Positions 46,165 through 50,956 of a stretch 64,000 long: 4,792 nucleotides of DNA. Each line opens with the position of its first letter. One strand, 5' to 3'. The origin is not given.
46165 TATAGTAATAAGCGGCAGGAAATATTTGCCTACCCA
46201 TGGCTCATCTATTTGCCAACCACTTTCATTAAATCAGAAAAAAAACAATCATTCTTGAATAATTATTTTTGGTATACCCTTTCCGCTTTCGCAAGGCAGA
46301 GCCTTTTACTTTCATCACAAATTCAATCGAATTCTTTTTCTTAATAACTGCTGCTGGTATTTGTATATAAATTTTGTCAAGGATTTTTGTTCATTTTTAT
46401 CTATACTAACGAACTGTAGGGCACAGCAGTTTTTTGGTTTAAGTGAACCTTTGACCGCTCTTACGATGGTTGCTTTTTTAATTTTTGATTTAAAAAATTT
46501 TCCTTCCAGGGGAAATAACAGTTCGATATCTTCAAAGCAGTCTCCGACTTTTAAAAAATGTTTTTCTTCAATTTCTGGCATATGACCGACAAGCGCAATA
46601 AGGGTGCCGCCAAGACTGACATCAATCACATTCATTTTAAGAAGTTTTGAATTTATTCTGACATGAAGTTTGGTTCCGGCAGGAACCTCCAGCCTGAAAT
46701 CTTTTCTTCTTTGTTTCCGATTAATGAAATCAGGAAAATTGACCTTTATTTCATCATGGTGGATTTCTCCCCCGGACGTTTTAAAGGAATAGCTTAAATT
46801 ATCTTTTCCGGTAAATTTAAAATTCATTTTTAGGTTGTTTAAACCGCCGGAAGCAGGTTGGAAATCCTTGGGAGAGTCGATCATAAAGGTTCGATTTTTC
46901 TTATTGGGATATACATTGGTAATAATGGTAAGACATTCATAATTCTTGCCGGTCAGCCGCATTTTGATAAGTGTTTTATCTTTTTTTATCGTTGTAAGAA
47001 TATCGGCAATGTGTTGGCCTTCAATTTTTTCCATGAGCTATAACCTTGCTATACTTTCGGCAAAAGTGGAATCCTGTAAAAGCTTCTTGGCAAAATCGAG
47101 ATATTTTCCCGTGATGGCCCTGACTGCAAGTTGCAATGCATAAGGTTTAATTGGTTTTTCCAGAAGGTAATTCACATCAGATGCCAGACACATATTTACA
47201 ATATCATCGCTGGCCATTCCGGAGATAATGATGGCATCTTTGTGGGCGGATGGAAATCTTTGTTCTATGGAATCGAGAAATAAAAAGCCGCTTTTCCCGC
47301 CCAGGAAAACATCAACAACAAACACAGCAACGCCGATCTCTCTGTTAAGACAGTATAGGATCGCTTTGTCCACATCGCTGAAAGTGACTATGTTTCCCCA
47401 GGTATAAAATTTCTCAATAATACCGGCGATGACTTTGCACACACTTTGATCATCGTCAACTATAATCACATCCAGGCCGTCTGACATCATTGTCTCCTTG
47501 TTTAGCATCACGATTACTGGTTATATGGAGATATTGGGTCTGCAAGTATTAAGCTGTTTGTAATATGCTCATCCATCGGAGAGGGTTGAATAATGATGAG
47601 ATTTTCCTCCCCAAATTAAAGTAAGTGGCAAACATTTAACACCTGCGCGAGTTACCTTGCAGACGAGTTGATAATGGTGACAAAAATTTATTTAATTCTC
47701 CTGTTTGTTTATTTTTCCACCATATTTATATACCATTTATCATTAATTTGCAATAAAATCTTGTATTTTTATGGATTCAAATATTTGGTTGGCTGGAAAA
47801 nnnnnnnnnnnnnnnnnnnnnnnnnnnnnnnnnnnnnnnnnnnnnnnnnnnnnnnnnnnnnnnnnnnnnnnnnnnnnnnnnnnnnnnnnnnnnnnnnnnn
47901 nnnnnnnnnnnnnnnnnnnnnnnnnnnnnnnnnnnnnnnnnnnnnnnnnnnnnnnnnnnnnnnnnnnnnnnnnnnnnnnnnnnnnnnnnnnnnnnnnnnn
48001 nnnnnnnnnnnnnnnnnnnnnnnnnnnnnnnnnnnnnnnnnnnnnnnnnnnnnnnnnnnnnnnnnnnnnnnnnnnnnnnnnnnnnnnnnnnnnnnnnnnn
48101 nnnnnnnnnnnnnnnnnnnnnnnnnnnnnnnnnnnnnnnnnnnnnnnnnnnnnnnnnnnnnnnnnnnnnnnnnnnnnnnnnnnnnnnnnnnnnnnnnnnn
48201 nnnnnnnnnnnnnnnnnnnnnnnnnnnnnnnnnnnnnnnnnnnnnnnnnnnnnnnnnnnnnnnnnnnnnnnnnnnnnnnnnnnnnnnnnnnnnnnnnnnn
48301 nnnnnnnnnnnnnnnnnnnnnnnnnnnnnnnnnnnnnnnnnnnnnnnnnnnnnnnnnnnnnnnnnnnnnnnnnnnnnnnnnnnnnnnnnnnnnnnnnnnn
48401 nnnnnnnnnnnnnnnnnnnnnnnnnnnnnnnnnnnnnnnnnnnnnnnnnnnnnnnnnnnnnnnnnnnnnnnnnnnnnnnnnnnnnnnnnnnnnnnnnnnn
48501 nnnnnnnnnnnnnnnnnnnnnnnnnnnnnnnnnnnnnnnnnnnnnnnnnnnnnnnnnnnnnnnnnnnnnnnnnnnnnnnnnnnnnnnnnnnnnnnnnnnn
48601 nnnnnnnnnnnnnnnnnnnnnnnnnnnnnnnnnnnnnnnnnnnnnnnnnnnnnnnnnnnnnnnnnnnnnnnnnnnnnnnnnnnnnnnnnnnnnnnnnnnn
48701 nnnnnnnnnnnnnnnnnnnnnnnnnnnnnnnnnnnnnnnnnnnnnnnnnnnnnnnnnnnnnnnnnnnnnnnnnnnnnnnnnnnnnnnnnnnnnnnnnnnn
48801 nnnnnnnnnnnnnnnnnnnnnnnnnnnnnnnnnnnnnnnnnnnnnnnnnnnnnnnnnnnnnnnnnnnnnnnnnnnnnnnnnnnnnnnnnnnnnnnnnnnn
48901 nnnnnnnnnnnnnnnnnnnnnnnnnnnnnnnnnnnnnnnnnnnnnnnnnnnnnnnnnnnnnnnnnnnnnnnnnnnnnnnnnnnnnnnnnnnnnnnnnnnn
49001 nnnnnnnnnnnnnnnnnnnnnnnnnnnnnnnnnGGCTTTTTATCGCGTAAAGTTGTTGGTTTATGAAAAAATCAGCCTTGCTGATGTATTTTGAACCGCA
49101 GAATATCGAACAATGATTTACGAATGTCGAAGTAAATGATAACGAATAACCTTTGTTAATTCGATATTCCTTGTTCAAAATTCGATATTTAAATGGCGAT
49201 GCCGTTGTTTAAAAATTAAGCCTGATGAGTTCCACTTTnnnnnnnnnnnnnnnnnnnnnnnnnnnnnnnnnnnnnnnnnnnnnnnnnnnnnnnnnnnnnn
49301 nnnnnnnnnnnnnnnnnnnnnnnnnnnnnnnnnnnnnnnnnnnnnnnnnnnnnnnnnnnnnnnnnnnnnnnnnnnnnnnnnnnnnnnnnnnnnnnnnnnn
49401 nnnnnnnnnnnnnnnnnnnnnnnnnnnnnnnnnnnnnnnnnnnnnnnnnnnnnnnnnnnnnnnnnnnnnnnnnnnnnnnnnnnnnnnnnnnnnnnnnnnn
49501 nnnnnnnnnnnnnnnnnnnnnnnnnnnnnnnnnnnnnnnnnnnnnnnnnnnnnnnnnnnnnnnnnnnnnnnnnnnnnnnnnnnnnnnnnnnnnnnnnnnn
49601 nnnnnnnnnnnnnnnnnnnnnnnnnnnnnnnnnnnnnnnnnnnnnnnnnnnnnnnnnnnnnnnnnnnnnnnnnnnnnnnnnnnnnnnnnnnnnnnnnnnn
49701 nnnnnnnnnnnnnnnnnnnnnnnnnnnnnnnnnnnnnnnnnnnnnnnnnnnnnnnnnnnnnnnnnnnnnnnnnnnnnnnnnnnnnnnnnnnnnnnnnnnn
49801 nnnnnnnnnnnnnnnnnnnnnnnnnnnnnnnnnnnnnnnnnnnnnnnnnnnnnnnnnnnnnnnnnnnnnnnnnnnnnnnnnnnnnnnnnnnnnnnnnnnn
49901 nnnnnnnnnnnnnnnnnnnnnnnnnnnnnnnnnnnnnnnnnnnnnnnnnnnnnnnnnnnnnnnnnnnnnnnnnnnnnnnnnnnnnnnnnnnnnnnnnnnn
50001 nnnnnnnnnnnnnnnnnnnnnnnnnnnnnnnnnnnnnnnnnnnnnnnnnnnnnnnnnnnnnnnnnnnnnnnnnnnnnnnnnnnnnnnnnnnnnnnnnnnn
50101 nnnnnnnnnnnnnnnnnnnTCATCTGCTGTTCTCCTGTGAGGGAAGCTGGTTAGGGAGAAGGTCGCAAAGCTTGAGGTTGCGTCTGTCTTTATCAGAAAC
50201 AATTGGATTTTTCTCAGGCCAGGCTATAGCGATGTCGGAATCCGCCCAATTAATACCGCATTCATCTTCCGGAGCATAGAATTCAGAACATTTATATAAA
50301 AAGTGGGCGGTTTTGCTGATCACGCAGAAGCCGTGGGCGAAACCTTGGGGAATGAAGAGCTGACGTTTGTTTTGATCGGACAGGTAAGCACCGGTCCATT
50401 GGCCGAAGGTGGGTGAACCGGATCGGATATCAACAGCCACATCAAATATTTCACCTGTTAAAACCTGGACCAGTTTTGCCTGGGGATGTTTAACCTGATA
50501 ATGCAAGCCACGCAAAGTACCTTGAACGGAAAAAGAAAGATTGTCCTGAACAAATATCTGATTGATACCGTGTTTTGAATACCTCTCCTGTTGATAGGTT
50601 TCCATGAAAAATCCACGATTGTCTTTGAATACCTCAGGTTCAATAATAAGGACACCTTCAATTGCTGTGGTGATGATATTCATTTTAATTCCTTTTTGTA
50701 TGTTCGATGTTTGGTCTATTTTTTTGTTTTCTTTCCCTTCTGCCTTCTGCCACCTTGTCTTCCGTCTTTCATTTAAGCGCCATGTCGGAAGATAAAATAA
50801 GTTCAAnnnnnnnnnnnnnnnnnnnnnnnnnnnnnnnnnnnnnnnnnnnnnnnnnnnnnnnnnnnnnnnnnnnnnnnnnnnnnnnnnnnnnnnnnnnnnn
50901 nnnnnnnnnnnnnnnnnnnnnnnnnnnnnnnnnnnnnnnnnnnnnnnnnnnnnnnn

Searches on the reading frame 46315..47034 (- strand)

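Call 35: search_protein_families(library=pfam, proteins=[window:46315-47034:-], max_evalue=0.00001)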
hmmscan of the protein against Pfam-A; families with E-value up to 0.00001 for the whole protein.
window:46315-47034:- (239 aa): 1 family
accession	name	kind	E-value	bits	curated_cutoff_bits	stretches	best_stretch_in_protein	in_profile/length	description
PF07238.19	PilZ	-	6.2e-06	26.9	22.5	0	108-224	1-101/102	PilZ domain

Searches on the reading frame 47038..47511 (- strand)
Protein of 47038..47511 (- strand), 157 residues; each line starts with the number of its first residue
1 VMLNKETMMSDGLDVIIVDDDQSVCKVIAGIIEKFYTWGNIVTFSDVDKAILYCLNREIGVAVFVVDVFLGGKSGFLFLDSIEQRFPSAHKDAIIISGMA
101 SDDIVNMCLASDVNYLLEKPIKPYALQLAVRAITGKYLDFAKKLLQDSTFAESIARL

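Call 35: search_protein_families(library=pfam, proteins=[window:47038-47511:-], max_evalue=0.00001)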
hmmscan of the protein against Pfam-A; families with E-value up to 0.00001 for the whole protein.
window:47038-47511:- (157 aa): 1 family
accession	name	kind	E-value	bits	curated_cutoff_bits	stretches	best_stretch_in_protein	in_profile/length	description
PF00072.30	Response_reg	-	4.3e-11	43.4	30.2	1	15-130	1-110/111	Response regulator receiver domain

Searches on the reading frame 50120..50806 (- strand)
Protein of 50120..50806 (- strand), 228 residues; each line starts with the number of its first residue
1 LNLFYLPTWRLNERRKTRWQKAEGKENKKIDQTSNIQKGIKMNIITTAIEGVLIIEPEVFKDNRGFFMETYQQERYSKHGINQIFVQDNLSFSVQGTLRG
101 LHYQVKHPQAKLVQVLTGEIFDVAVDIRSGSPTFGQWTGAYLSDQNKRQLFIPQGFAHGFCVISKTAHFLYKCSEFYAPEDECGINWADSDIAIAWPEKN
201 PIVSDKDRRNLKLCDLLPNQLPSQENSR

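Call 35: search_protein_families(library=pfam, proteins=[window:50120-50806:-], max_evalue=0.00001)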
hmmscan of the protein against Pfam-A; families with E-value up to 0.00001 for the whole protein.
window:50120-50806:- (228 aa): 1 family
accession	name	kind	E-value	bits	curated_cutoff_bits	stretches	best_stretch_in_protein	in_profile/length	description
PF00908.23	dTDP_sugar_isom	-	2.6e-73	245.7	27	1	47-213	2-166/168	dTDP-4-dehydrorhamnose 3,5-epimerase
